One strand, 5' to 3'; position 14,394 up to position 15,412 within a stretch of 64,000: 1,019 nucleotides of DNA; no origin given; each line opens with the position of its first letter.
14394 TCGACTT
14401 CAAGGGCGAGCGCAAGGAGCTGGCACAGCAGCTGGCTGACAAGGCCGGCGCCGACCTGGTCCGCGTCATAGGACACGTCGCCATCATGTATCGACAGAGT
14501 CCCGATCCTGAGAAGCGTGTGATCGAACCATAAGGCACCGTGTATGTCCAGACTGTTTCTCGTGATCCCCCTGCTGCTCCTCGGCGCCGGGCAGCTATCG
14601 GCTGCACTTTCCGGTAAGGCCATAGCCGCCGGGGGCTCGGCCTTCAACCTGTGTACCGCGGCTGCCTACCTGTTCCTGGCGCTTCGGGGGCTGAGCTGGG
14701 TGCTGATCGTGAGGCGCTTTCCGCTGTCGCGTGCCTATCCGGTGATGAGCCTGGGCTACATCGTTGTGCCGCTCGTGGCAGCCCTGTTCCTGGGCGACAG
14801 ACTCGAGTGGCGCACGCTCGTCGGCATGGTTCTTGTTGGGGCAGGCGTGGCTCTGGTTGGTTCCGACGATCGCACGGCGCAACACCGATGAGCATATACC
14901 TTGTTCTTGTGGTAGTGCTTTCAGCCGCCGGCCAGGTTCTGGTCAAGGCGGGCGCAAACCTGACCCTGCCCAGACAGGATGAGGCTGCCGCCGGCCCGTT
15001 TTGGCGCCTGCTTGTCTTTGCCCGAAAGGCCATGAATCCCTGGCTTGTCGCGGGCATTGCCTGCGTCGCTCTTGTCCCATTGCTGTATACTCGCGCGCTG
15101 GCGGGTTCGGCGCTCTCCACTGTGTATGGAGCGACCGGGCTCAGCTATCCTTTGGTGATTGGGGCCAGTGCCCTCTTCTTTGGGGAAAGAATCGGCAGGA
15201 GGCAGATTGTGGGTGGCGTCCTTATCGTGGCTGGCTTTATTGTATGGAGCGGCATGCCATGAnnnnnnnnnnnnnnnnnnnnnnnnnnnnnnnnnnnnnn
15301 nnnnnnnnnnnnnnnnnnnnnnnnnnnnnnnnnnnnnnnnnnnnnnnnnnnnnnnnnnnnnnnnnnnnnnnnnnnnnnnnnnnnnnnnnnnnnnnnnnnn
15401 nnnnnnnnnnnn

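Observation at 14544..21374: Arn-like envelope glycan-modification cluster with embedded ABC importer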

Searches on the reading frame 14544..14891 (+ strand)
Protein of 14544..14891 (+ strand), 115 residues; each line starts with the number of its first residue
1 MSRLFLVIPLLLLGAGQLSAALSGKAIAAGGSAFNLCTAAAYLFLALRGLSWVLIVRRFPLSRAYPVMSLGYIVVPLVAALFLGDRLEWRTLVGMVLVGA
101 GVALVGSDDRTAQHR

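Call 4: search_protein_families(library=pfam, proteins=[window:14544-14891:+], max_evalue=0.01)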
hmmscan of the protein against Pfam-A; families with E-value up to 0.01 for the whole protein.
window:14544-14891:+ (115 aa): 3 families
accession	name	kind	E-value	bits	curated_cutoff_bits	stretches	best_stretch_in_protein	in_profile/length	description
PF00892.27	EamA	-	2.7e-05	24.9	28.2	1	9-105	47-133/135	EamA-like transporter family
PF00893.25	Multi_Drug_Res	-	0.0039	18.1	23.7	1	44-98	40-93/93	Small Multidrug Resistance protein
PF10639.15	TMEM234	-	0.0056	17.2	30.1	1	51-105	57-112/113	Putative transmembrane family 234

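Call 5: search_protein_families(library=ncbifam, proteins=[window:14544-14891:+], max_evalue=0.01)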
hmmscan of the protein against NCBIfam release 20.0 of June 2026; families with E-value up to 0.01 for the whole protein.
window:14544-14891:+ (115 aa): 9 families
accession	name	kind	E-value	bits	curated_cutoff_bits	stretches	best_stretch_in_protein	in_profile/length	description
NF002816.2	PRK02971.1-2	equivalog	2.4e-09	37.6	99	1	41-107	50-118/120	4-amino-4-deoxy-L-arabinose-phosphoundecaprenol flippase subunit ArnF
NF011625.2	PRK15051.1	equivalog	5.3e-08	33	92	1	3-107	3-109/111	4-amino-4-deoxy-L-arabinose-phosphoundecaprenol flippase subunit ArnE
NF000067.2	SMR_qac_FL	exception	0.00013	22.5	205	1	46-107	43-103/110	quaternary ammonium compound efflux SMR transporter QacL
NF033137.0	SMR_qac_int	equivalog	0.00016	22.2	188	1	53-107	47-102/109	Qac family quaternary ammonium compound efflux SMR transporter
NF007087.1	PRK09541.1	subfamily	0.00026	21.4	162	1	37-112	39-108/110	EmrE family multidrug efflux SMR transporter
NF042984.1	SMR_efflux_EmrE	exception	0.00031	21.1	226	1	58-114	53-110/110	multidrug efflux SMR transporter EmrE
NF051481.1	EbrA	exception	0.0044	17.4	160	1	45-105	43-102/104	SMR family multidrug efflux transporter EbrA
NF000276.2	SMR_qac_E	exception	0.0059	16.9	185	1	53-104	47-99/101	quaternary ammonium compound efflux SMR transporter QacE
NF051482.1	EbrB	exception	0.0077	16.9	160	1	50-106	47-102/105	SMR family multidrug efflux transporter EbrB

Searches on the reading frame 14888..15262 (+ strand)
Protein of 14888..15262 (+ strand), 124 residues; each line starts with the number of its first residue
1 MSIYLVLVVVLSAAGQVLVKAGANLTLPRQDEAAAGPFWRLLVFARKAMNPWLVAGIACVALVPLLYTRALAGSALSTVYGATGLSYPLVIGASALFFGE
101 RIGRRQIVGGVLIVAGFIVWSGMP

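Call 4: search_protein_families(library=pfam, proteins=[window:14888-15262:+], max_evalue=0.01)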
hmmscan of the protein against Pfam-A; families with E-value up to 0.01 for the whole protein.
window:14888-15262:+ (124 aa): 1 family
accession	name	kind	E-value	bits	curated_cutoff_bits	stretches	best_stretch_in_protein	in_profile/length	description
PF00892.27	EamA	-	2.6e-05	25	28.2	1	52-119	62-132/135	EamA-like transporter family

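Call 5: search_protein_families(library=ncbifam, proteins=[window:14888-15262:+], max_evalue=0.01)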
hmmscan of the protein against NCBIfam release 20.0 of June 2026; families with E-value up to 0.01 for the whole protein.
window:14888-15262:+ (124 aa): 2 families
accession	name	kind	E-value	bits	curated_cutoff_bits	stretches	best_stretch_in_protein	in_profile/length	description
NF002816.2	PRK02971.1-2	equivalog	9.1e-06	26.1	99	1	7-119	5-115/120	4-amino-4-deoxy-L-arabinose-phosphoundecaprenol flippase subunit ArnF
NF011625.2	PRK15051.1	equivalog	0.0053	16.9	92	0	3-120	4-107/111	4-amino-4-deoxy-L-arabinose-phosphoundecaprenol flippase subunit ArnE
